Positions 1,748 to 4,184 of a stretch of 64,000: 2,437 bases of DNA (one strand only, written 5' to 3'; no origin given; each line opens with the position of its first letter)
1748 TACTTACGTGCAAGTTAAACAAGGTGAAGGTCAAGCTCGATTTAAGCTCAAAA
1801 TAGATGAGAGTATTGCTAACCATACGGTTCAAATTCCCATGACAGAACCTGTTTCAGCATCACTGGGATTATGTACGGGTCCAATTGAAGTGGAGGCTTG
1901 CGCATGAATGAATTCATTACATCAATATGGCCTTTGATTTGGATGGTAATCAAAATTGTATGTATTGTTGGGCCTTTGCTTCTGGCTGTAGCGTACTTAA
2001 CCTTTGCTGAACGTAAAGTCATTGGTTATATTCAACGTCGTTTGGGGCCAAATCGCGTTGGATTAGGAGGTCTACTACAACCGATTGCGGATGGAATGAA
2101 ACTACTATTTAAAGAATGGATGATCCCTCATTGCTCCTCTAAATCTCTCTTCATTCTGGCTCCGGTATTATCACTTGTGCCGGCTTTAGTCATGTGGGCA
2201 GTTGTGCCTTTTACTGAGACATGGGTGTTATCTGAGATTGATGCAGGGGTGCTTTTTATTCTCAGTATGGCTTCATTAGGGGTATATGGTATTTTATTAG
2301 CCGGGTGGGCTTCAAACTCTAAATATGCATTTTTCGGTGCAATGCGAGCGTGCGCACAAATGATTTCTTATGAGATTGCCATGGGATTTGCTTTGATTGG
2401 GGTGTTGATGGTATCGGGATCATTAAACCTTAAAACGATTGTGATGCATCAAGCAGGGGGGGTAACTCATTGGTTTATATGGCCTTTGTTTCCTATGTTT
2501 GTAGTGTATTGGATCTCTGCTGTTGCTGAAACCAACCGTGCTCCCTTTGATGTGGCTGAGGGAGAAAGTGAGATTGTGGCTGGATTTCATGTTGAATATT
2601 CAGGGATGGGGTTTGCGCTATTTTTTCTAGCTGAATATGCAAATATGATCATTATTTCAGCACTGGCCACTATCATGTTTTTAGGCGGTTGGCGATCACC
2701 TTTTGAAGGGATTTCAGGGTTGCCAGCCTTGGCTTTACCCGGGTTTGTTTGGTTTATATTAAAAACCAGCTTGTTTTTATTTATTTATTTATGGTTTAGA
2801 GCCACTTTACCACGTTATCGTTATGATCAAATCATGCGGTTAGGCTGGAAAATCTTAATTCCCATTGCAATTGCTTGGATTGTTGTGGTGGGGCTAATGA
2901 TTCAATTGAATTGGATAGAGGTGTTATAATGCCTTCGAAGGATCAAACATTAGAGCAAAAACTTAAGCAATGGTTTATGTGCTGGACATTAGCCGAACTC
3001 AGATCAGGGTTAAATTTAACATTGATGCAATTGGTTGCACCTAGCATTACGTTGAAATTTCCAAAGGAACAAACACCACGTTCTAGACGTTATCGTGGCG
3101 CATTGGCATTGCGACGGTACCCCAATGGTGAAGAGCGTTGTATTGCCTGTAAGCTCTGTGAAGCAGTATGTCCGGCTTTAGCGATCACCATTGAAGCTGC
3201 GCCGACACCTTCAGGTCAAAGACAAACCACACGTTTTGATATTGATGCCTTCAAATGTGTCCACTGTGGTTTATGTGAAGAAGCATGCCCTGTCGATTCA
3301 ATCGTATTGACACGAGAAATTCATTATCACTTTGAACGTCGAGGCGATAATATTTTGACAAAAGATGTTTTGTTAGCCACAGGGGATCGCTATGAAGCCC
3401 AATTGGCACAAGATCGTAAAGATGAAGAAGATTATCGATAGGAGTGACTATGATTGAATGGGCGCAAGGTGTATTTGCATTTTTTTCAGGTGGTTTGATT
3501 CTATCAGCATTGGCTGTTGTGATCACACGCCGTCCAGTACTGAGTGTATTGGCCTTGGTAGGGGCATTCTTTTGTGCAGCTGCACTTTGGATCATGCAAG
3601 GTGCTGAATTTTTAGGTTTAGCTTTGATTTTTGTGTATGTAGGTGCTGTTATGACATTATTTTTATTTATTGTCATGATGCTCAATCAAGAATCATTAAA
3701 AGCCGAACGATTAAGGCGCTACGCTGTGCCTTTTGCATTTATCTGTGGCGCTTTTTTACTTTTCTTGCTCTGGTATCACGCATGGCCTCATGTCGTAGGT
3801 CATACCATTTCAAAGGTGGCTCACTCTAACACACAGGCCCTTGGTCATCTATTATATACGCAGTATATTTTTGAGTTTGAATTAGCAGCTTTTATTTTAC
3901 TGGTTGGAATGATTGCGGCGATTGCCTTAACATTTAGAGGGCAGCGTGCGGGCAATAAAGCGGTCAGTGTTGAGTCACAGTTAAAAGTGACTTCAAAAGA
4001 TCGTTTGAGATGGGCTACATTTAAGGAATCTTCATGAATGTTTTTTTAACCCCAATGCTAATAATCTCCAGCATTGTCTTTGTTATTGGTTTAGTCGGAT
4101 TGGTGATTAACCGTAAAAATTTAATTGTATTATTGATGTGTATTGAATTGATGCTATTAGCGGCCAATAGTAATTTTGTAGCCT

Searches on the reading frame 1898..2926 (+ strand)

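Call 36: search_protein_families(library=pfam, proteins=[window:1898-2926:+], max_evalue=0.00001)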
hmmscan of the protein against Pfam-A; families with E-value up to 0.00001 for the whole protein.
window:1898-2926:+ (343 aa): 1 family
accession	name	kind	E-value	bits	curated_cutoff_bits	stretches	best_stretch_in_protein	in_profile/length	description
PF00146.26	NADHdh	-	4.7e-126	420.6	27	1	18-331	1-297/298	NADH dehydrogenase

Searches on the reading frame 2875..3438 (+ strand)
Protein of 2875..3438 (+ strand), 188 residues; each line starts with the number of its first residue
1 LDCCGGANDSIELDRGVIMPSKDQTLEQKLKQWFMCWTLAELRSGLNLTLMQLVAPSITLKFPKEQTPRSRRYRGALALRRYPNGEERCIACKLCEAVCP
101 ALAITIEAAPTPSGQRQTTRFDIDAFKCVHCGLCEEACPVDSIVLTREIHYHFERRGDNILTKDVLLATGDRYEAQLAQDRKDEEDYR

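Call 36: search_protein_families(library=pfam, proteins=[window:2875-3438:+], max_evalue=0.00001)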
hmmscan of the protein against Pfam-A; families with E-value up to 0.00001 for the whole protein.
window:2875-3438:+ (188 aa): 11 families
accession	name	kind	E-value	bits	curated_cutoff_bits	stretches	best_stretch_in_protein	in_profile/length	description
PF00037.32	Fer4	-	6.1e-13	48.4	21.1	1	123-143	3-23/24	4Fe-4S binding domain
PF12838.12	Fer4_7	-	3.7e-12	46.9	27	1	88-141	1-51/52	4Fe-4S dicluster domain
PF13183.11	Fer4_8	-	1.6e-10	41.8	27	1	87-141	3-67/68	4Fe-4S dicluster domain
PF13187.11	Fer4_9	-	9e-10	38.9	27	1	88-141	1-50/52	4Fe-4S dicluster domain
PF12797.12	Fer4_2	-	2.6e-09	36.8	24.5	0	122-140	4-22/22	4Fe-4S binding domain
PF14697.11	Fer4_21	-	2.8e-09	37.4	35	0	85-104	37-57/59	4Fe-4S dicluster domain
PF13237.11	Fer4_10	-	5.7e-09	36.2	25.5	1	86-139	6-53/53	4Fe-4S dicluster domain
PF12837.12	Fer4_6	-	8.7e-09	35.4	25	0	123-142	4-23/24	4Fe-4S binding domain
PF13484.11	Fer4_16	-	5.3e-08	34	30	0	127-149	1-24/66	4Fe-4S double cluster binding domain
PF12800.12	Fer4_4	-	1.8e-07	31.3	24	0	127-140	3-16/17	4Fe-4S binding domain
PF13534.11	Fer4_17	-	1.4e-06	29.2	22.2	0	88-141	1-59/61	4Fe-4S dicluster domain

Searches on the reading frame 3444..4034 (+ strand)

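Call 36: search_protein_families(library=pfam, proteins=[window:3444-4034:+], max_evalue=0.00001)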
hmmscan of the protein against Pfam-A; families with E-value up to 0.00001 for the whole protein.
window:3444-4034:+ (197 aa): 1 family
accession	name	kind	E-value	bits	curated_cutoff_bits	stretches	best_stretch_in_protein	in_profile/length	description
PF00499.25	Oxidored_q3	-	3.9e-36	124.4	33.2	1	21-162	1-146/146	NADH-ubiquinone/plastoquinone oxidoreductase chain 6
